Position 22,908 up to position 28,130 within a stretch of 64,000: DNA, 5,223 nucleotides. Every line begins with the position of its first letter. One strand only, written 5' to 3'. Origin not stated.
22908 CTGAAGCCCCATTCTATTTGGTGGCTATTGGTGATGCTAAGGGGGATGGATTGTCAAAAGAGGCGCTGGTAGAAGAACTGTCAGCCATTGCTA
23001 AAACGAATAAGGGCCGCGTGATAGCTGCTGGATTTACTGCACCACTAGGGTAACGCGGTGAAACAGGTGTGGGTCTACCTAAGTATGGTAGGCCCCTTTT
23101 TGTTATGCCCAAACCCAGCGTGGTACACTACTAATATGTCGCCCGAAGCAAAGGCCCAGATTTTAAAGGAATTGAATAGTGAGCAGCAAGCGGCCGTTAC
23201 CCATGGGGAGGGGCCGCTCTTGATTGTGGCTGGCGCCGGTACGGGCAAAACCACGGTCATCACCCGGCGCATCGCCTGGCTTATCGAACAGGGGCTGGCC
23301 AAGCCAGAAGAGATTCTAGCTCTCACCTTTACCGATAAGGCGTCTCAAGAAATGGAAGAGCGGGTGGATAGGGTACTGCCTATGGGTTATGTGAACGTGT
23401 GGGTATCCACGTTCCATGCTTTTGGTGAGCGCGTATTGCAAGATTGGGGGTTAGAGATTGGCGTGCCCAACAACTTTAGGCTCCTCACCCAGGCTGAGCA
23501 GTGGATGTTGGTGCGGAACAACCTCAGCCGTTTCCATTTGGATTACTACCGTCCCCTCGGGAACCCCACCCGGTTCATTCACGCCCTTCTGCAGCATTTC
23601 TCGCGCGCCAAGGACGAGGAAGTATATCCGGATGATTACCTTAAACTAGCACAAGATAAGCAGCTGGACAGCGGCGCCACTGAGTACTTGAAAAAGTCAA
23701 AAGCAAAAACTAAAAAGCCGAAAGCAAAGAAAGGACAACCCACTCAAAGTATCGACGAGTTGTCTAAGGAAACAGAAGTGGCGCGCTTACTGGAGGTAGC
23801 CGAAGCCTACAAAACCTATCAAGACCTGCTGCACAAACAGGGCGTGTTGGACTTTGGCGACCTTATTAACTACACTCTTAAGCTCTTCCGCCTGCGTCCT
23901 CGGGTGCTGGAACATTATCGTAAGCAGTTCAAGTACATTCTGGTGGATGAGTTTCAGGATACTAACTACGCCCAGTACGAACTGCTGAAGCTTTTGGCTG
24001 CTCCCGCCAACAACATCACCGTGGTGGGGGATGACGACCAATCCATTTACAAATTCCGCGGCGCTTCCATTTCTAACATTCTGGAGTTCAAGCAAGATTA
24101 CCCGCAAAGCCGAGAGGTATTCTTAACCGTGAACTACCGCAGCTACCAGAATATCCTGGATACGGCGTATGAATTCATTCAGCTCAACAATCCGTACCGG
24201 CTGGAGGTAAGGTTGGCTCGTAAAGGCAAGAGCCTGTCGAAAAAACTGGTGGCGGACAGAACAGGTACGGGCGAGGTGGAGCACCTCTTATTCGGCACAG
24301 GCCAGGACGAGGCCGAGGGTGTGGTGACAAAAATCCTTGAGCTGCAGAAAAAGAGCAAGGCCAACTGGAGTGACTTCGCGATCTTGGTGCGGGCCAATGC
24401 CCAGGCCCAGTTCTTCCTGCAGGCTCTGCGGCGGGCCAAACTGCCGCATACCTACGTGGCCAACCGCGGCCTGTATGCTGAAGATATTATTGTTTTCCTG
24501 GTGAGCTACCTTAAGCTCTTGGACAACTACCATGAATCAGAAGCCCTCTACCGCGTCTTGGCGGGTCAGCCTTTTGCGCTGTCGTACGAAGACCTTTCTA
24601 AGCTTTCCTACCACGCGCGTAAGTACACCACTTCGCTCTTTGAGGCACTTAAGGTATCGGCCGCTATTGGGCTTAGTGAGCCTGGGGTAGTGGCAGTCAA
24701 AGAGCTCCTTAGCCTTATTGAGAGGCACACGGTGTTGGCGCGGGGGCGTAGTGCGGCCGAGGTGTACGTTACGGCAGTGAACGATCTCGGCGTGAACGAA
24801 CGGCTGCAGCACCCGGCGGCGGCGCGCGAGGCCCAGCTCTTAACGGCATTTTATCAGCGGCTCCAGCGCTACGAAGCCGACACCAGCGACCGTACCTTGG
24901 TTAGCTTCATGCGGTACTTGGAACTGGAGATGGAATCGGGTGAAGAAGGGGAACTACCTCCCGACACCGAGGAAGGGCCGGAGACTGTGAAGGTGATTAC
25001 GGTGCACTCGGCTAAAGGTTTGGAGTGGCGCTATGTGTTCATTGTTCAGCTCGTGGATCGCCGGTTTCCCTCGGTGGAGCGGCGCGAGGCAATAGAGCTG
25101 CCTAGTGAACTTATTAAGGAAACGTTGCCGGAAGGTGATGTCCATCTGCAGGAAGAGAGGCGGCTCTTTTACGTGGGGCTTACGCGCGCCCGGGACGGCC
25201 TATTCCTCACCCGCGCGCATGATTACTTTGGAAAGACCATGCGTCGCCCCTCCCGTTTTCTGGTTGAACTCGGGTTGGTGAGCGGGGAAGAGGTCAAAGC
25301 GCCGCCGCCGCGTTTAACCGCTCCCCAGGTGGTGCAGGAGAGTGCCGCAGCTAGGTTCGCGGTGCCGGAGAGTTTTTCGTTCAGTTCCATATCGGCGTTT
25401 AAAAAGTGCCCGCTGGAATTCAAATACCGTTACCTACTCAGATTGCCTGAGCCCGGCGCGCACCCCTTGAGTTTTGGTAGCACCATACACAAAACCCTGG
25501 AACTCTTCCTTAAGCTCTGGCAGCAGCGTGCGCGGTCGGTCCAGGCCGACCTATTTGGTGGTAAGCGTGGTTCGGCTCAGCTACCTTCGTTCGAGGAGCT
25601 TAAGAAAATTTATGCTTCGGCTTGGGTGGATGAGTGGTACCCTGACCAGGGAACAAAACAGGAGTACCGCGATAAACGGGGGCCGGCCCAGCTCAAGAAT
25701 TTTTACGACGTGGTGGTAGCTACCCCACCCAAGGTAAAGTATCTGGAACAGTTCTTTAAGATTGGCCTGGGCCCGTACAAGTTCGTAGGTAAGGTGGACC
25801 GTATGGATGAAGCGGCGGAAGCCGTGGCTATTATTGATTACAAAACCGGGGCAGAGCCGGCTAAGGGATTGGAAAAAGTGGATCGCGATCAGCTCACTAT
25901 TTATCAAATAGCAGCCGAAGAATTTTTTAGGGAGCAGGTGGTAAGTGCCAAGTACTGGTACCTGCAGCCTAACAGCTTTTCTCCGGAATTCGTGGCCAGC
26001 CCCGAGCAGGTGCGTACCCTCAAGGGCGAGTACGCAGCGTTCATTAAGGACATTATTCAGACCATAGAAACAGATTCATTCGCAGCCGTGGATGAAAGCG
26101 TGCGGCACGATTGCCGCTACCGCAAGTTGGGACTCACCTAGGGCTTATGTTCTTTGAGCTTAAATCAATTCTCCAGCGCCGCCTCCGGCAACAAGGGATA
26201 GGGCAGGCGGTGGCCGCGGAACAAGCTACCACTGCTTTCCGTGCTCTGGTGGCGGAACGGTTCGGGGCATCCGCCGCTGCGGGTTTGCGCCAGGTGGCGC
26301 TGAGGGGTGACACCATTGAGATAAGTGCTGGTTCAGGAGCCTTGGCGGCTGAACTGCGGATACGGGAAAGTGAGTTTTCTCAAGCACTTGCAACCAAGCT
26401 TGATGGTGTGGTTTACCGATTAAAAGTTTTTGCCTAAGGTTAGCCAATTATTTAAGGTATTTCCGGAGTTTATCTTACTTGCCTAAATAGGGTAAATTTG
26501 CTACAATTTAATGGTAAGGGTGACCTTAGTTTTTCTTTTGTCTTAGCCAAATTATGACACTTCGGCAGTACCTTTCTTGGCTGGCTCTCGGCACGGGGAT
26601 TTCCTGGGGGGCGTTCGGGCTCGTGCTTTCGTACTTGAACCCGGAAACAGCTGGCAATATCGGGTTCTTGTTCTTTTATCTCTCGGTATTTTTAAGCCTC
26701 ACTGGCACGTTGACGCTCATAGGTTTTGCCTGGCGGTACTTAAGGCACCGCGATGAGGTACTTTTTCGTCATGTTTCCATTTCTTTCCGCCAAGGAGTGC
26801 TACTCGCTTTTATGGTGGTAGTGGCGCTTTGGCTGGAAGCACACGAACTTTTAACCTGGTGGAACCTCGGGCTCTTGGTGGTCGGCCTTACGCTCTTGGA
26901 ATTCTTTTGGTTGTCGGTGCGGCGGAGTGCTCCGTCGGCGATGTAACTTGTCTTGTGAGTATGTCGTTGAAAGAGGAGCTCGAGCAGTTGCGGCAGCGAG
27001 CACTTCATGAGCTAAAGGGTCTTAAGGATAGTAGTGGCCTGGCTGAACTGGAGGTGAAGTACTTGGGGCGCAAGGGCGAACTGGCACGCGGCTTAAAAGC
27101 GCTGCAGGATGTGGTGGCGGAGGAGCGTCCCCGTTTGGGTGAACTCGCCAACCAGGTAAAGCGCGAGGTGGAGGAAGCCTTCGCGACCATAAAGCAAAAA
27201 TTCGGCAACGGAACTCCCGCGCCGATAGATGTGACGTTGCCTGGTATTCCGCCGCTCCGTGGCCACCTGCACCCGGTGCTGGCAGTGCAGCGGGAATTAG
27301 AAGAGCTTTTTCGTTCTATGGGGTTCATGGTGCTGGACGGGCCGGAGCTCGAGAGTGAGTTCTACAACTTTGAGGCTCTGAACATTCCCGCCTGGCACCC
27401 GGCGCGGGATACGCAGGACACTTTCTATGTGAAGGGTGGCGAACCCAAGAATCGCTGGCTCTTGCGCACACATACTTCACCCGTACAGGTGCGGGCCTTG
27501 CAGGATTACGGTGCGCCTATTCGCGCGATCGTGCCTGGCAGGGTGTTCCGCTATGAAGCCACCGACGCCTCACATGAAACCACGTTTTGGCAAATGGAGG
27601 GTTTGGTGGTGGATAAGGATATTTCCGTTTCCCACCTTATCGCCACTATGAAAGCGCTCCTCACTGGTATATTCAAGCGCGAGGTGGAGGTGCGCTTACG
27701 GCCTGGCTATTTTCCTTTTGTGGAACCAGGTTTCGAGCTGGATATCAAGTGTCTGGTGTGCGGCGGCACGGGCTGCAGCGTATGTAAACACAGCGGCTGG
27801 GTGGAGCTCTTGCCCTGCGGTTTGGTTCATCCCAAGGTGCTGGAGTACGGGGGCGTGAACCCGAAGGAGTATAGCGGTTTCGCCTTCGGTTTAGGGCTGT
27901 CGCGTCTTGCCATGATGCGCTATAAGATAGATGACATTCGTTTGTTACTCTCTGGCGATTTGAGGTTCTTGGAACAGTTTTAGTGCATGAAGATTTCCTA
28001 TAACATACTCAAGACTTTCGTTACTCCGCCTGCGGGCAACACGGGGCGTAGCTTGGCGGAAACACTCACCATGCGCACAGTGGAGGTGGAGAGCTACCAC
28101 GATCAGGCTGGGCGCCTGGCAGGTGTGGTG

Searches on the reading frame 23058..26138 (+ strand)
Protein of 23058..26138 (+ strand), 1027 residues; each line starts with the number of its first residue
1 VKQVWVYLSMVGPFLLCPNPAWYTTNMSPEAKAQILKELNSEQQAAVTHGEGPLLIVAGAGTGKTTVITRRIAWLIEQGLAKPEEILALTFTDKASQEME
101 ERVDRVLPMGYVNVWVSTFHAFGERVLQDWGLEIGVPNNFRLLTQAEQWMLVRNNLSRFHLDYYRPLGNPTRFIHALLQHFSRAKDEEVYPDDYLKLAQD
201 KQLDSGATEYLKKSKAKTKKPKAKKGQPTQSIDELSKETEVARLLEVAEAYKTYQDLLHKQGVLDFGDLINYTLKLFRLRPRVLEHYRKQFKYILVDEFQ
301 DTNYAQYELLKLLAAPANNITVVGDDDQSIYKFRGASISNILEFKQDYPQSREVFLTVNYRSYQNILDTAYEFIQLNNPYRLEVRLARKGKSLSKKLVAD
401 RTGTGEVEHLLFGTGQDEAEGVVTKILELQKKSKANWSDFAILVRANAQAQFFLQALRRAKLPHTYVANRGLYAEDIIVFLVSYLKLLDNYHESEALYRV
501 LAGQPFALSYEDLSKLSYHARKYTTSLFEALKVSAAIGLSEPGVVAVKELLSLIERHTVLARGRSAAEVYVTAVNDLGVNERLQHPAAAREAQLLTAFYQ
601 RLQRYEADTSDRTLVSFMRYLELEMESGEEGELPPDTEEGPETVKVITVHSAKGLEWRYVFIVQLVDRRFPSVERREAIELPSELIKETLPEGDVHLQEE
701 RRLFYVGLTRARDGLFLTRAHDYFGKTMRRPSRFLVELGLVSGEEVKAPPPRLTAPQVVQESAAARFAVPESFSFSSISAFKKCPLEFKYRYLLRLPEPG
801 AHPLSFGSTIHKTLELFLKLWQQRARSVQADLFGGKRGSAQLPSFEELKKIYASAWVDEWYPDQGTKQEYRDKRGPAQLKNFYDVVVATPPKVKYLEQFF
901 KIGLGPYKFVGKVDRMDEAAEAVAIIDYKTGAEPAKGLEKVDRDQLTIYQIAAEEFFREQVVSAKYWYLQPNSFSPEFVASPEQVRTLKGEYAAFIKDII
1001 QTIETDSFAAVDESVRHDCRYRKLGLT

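Call 35: search_protein_families(library=pfam, proteins=[window:23058-26138:+], max_evalue=0.001)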
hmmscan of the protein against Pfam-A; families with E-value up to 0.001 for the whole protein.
window:23058-26138:+ (1027 aa): 9 families
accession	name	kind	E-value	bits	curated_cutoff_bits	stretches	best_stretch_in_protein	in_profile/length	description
PF00580.27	UvrD-helicase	-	1.4e-81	274.6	23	1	39-349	1-271/271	UvrD/REP helicase N-terminal domain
PF13361.12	UvrD_C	-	4.6e-45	155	25.6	1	356-719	3-347/350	UvrD-like helicase C-terminal domain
PF12705.13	PDDEXK_1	-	1e-28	101.4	22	1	772-1022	1-243/247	PD-(D/E)XK nuclease superfamily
PF13245.12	AAA_19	-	4.9e-25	88.7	25.1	1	43-334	1-134/134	AAA domain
PF13538.12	UvrD_C_2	-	1.6e-11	44.3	27.4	1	646-666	4-24/52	UvrD-like helicase C-terminal domain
PF13604.12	AAA_30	-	1.5e-07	31.8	27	1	39-103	2-66/191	AAA domain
PF01443.25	Viral_helicase1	-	2.9e-05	24.4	21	0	284-340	51-108/228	Viral superfamily 1 RNA helicase core domain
PF21445.3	ADDB_N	-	0.00014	21.6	26.6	0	56-207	2-149/290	ADDB, N-terminal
PF13401.12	AAA_22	-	0.00026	21.7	27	0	49-141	3-70/130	AAA domain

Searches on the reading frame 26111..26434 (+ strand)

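Call 35: search_protein_families(library=pfam, proteins=[window:26111-26434:+], max_evalue=0.001)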
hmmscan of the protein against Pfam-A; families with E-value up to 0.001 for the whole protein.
window:26111-26434:+ (108 aa): 1 family
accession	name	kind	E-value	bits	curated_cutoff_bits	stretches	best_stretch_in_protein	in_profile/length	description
PF05258.17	DciA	-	0.00035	21.2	24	1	17-106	2-89/89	Dna[CI] antecedent, DciA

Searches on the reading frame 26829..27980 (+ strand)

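Call 5: search_protein_families(library=pfam, proteins=[window:26829-27980:+], max_evalue=0.01)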
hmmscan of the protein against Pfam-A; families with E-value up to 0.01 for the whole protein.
window:26829-27980:+ (384 aa): 2 families
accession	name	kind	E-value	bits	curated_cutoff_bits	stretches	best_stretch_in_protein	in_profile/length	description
PF01409.25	tRNA-synt_2d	-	3.9e-92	308.6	19.8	1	133-384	2-246/246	tRNA synthetases class II core domain (F)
PF02912.23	Phe_tRNA-synt_N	-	1.2e-14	54.4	22.3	1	67-124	2-59/69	Aminoacyl tRNA synthetase class II, N-terminal domain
